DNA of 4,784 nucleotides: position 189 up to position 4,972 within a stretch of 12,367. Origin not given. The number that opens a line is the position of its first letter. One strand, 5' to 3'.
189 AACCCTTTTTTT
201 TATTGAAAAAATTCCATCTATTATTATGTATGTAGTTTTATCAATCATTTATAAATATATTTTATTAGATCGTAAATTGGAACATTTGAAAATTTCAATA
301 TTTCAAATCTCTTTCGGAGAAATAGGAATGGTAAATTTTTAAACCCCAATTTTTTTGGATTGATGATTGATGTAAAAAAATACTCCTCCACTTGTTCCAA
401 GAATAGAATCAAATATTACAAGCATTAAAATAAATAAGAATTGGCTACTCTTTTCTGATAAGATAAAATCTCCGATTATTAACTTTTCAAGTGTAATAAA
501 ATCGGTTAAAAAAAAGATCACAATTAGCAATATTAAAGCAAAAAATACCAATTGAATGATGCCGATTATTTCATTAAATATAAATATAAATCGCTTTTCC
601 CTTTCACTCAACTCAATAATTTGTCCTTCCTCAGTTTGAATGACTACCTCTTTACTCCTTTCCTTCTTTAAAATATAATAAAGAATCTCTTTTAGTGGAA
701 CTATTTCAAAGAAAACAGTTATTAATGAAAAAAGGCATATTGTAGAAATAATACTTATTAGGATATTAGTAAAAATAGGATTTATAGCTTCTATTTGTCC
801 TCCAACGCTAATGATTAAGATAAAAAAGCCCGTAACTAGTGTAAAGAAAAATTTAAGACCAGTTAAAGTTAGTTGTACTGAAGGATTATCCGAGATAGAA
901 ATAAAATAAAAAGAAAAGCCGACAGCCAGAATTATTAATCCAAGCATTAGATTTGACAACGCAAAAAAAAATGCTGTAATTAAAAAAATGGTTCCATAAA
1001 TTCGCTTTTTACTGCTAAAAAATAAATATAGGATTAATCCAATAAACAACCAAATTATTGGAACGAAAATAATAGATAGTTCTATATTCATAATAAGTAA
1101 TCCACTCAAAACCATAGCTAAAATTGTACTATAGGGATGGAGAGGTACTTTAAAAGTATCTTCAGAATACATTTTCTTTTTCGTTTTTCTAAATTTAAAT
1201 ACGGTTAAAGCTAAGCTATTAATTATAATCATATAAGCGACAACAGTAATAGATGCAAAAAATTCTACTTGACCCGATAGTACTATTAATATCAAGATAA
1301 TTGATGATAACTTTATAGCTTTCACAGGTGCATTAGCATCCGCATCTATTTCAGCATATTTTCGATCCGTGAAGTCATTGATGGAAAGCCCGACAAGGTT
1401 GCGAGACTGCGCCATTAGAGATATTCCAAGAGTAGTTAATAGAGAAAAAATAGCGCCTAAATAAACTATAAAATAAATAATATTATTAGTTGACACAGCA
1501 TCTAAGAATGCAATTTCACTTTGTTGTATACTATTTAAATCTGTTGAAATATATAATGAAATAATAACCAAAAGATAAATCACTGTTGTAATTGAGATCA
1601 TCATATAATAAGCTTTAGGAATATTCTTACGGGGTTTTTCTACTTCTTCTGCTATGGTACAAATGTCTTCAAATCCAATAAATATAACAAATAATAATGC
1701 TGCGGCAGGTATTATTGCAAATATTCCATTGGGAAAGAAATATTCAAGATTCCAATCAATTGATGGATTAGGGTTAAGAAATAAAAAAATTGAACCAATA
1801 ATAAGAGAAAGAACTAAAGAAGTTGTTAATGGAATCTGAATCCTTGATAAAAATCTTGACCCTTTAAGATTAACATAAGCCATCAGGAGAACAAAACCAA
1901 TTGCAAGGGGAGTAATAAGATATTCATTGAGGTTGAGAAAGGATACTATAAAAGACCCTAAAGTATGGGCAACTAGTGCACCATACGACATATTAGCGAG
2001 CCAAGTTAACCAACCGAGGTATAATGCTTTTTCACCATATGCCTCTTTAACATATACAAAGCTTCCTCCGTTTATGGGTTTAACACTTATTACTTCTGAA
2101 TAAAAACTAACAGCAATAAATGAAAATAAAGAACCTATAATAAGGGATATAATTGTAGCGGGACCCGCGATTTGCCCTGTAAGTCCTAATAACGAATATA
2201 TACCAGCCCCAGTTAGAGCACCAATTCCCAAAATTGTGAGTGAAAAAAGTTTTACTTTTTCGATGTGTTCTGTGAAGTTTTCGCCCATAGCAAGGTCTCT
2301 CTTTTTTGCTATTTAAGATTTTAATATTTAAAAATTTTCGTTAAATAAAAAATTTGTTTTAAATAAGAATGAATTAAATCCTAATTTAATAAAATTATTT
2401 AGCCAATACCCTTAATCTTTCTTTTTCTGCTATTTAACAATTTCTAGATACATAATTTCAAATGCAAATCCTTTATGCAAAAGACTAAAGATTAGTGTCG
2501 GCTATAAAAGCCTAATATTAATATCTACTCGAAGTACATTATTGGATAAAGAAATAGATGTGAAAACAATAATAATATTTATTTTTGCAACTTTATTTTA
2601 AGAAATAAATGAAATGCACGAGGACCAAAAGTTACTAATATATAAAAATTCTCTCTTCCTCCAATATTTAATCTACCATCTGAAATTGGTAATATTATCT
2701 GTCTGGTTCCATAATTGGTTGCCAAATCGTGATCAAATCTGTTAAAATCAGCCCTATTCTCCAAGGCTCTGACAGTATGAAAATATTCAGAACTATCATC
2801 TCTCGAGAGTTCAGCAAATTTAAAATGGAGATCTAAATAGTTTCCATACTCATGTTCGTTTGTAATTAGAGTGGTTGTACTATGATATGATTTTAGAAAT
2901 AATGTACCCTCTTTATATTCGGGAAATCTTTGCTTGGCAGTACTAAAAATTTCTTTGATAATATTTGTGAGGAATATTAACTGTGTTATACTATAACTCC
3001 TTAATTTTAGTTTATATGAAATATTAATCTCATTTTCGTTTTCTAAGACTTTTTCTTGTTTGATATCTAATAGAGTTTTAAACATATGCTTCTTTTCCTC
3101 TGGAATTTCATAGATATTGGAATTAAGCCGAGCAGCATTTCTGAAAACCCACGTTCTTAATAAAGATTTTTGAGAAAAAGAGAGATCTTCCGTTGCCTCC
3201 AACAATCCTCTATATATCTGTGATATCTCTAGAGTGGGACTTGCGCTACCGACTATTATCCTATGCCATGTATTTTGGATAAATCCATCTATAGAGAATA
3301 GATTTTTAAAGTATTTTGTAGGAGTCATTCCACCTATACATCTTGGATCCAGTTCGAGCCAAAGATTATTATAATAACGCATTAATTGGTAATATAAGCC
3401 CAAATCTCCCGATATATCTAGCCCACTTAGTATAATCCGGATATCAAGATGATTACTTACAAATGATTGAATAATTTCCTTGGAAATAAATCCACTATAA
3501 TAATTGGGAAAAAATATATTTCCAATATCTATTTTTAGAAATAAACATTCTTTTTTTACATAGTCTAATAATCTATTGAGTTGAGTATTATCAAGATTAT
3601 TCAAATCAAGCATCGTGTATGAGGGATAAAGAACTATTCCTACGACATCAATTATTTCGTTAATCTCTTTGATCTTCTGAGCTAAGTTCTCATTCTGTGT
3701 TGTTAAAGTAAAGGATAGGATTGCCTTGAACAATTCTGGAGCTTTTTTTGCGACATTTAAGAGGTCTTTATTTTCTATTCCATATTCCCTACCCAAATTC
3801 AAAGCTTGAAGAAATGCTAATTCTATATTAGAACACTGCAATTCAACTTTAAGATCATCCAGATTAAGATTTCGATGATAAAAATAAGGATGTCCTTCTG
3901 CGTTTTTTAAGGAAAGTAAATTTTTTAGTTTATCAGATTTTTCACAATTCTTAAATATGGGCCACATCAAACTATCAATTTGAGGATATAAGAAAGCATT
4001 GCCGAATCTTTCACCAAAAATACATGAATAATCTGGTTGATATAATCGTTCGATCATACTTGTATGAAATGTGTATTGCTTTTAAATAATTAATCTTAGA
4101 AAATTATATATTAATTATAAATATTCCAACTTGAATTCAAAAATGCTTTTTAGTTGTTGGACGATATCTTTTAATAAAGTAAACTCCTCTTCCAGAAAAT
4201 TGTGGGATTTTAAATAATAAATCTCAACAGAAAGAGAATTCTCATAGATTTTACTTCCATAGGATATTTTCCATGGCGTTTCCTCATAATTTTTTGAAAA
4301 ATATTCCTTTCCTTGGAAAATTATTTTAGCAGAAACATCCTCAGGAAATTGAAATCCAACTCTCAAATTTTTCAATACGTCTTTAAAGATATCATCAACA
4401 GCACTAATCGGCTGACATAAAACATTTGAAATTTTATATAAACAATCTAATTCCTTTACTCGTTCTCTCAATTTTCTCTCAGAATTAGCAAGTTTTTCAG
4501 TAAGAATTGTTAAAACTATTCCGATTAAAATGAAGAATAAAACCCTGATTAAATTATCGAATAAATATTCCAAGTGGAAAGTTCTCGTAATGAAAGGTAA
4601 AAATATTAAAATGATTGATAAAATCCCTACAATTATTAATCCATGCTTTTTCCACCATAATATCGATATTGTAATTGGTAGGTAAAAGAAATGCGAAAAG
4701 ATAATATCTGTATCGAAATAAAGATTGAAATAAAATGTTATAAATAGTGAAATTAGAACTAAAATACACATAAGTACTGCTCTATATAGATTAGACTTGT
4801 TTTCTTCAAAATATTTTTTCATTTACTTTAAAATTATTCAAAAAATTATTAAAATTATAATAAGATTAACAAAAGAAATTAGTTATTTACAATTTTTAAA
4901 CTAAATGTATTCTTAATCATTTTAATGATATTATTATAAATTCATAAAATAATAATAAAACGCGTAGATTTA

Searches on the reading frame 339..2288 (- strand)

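Call 5: search_protein_families(library=pfam, proteins=[window:339-2288:-], max_evalue=1)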
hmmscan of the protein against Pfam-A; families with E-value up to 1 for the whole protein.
window:339-2288:- (649 aa): 2 families
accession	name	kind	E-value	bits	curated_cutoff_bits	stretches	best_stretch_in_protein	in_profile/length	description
PF13520.12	AA_permease_2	-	7.9e-32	111.1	27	1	13-420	2-398/427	Amino acid permease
PF00324.27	AA_permease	-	9.9e-30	104.1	24.6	1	18-406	3-424/470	Amino acid permease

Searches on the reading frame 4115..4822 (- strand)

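Call 5: search_protein_families(library=pfam, proteins=[window:4115-4822:-], max_evalue=1)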
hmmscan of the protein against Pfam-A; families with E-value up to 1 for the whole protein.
window:4115-4822:- (235 aa): 2 families
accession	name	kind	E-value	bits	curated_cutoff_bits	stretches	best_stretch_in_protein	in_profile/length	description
PF13493.11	DUF4118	-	0.00011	22.4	28.4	1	17-121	3-107/107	Domain of unknown function (DUF4118)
PF09843.14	DUF2070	-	0.42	9.3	30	1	5-112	66-179/561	Predicted membrane protein (DUF2070)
